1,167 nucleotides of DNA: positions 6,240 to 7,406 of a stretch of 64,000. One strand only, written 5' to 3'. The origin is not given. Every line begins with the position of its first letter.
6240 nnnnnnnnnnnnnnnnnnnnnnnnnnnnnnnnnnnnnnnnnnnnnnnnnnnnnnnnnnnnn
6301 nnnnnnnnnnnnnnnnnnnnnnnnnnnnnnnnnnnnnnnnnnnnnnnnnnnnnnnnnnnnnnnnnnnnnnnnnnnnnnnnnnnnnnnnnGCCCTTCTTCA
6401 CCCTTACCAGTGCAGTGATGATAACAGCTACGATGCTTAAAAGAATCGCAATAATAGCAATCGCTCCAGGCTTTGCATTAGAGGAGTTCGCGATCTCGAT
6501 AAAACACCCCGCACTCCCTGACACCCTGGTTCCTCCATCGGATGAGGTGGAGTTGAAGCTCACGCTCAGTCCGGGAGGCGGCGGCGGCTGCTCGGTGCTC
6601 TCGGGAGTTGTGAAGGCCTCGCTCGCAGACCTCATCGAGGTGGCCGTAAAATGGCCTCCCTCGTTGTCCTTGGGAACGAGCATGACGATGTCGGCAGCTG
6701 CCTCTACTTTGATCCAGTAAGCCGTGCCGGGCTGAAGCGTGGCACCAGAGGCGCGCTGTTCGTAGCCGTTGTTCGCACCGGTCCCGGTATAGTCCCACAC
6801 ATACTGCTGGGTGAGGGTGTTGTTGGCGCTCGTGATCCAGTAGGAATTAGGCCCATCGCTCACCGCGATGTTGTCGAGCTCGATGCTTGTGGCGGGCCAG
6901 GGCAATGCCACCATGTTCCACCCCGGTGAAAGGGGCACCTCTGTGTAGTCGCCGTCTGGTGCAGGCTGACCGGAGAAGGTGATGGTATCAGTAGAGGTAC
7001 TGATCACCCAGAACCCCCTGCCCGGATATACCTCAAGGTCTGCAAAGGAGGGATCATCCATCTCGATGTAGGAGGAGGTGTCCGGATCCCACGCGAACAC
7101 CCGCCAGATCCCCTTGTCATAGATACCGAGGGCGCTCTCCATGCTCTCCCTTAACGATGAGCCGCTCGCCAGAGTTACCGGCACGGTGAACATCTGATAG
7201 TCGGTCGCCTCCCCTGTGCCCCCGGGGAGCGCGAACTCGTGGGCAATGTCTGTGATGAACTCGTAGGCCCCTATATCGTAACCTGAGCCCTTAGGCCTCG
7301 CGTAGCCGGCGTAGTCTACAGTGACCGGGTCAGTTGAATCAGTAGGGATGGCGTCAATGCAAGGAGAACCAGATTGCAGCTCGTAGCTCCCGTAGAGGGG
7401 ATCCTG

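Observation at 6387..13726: TPR/beta-barrel OMP + FecR-domain protein + 1,555-aa mosaic adhesin: candidate dedicated surface-export module of unclear type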

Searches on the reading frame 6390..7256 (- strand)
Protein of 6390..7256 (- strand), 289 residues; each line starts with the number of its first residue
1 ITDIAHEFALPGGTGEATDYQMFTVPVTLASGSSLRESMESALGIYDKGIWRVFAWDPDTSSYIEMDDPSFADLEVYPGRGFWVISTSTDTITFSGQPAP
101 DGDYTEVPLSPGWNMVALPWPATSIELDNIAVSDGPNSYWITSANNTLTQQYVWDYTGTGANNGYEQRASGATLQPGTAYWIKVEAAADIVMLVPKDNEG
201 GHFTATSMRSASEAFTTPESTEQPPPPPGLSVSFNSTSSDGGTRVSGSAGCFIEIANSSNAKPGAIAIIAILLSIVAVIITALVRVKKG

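Call 22: search_protein_families(library=ncbifam, proteins=[window:6390-7256:-], max_evalue=10)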
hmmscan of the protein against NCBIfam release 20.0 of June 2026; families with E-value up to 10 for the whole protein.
seq(289 aa): 2 families
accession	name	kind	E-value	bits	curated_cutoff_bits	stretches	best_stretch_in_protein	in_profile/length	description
NF007347.1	PRK09837.1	subfamily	0.23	10.3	598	1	4-65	9-69/461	Cu(I)/Ag(I) efflux RND transporter outer membrane protein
NF041539.1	choice_anch_R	domain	0.49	10.3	30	1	156-208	73-127/155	choice-of-anchor R domain-containing protein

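Call 23: search_protein_families(library=pfam, proteins=[window:6390-7256:-], max_evalue=10)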
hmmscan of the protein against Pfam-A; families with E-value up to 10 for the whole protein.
seq(289 aa): 0 families
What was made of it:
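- On Type 11 secretion OMP (DUF560 / PF04575 SlipAM): It has no Pfam or NCBIfam match (calls 22, 23).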

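Call 41: find_homologous_proteins(query=window:6390-7256:-)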
Query seq(289 aa) (289 aa): 11 proteins with E <= 0.001 among 1971 candidates.
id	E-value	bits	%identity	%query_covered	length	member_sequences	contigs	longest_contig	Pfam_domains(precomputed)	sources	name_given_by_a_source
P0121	1.2e-135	470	83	88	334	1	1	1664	-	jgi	jgi:hypothetical protein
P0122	8.3e-121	421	81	80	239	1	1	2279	-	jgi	-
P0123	6.2e-93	329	79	65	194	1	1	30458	-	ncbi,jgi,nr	ncbi:MAG: hypothetical protein JRF35_08350 [Deltaproteobacteria bacterium]|nr:hypothetical protein [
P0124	2.1e-53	200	48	76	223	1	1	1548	-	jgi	jgi:hypothetical protein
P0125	5.9e-53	198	62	52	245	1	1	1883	-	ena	-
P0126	1.4e-51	194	48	67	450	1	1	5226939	-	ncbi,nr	ncbi:MAG: choice-of-anchor Q domain-containing protein [Deltaproteobacteria bacterium]|nr:choice-of-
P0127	1.5e-50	190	46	69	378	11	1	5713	-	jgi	-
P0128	3.3e-50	189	43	77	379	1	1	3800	-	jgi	jgi:hypothetical protein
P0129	8.0e-50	188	42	76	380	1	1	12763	-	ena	-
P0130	1.1e-48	184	46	66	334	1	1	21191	-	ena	-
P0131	9.6e-48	181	43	76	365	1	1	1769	-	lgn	-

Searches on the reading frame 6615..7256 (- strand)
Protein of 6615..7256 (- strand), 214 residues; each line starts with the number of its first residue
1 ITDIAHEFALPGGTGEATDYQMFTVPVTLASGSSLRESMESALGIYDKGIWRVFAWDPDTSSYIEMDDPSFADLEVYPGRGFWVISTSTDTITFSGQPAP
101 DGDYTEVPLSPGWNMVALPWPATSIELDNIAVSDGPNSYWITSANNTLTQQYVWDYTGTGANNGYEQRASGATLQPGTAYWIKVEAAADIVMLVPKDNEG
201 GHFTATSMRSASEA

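Call 55: predict_structure(alignment_id=A2)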
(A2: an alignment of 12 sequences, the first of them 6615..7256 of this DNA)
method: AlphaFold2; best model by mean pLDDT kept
length: 214 residues; sequences in the alignment: 12
mean_pLDDT: 70.1   pTM: 0.62
mean pLDDT of the five models: 70.1, 67.6, 64.8, 60.3, 60.0
residues with pLDDT >= 90: 24; 70-90: 103; 50-70: 50; < 50: 37
segments of 3 or more residues with pLDDT < 50: 1-3, 16-29, 95-101, 204-214
pLDDT, mean of each block of 10 residues (from residue 1): 52 47 42 76 79 74 82 66 63 51 72 74 83 87 93 80 82 80 86 79 41 30
secondary structure, 60 per line:
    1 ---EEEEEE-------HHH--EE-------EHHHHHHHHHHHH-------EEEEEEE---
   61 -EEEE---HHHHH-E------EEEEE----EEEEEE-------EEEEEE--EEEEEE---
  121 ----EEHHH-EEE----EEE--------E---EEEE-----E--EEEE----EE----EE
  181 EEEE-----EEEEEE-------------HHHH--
elements in order: E4-9 H32-43 E51-57 E62-65 H69-73 E82-86 E91-96 E104-109 E112-117 E131-133 E138-140 E153-156 E165-168 E179-184 E190-195 H209-212
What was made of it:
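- On Type 11 secretion OMP (DUF560 / PF04575 SlipAM): The AF2 model reaches only pLDDT 70 with ~13 short strands (call 55).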

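Call 60: fold_search(model_id=the predicted structure, library=pdb)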
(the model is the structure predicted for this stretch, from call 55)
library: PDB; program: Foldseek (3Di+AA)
matches with E <= 10: 972; with E <= 0.001: 0
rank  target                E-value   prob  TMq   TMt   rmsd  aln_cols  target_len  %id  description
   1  9wf3_A                1.9e-02  0.23  0.18  0.09  14.4       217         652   10  Cryo-EM structure of GGCX-FIX complex (released 2026-04-01)
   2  9l20_A                2.3e-02  0.20  0.17  0.09  15.1       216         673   11  cryo-EM structure of Vitamin K-dependent gamma-carboxylase complexed with anisindione (released 2025-10-22)
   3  9l6r_A                2.5e-02  0.21  0.18  0.09  13.2       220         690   10  double-mutant (K217A & K218A) Vitamin K-dependent gamma-carboxylase in complex with Coagulation factor IX and vitamin  (released 2025-10-08)
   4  6b9s_G                2.5e-02  0.06  0.09  0.06  17.5       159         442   16  MPnS crystallized in the absence of substrate (released 2017-12-20)
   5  9l6q_A                2.6e-02  0.21  0.19  0.09  15.1       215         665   12  Vitamin K-dependent gamma-carboxylase in complex with Coagulation factor IX and vitamin K (released 2025-10-08)
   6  6b9t_E                2.8e-02  0.06  0.10  0.06  17.4       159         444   16  Crystal structure of MPnS with substrate 2-hydroxyethylphosphonate (2-HEP) and Fe(II) bound (released 2017-12-20)
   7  9bvk_A                3.3e-02  0.20  0.18  0.08  12.3       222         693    9  Vitamin K-dependent gamma-carboxylase with factor IX propeptide and glutamate-rich region and with vitamin K hydroquin (released 2025-01-22)
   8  9l6s_A                3.3e-02  0.18  0.18  0.09  13.6       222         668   10  double-mutant (K217A & K218A) Vitamin K-dependent gamma-carboxylase in complex with coagulation factors X and vitamin  (released 2025-10-08)
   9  9bux_A                3.5e-02  0.20  0.20  0.09  14.7       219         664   10  Structure of GGCX-BGP-menaquinone-4 epoxide complex (released 2025-01-29)
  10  7eeq_1                3.7e-02  0.12  0.17  0.11  17.8       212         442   11  Cyanophage Pam1 tail machine (released 2021-10-20)
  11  6b9s_D                3.9e-02  0.06  0.10  0.06  17.4       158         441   14  MPnS crystallized in the absence of substrate (released 2017-12-20)
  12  5uqp_B                4.1e-02  0.25  0.18  0.27  19.1       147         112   11  The crystal structure of cupin protein from Rhodococcus jostii RHA1 (released 2017-02-22)
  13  9l21_A                4.1e-02  0.16  0.18  0.09  15.1       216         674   11  cryo-EM structure of Vitamin K-dependent gamma-carboxylase complexed with factor IX (released 2025-10-22)
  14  7sqc_1D               4.1e-02  0.08  0.17  0.04  18.5       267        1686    9  Ciliary C1 central pair apparatus isolated from Chlamydomonas reinhardtii (released 2022-04-13)
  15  6b9s_A                4.1e-02  0.06  0.10  0.06  17.4       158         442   14  MPnS crystallized in the absence of substrate (released 2017-12-20)
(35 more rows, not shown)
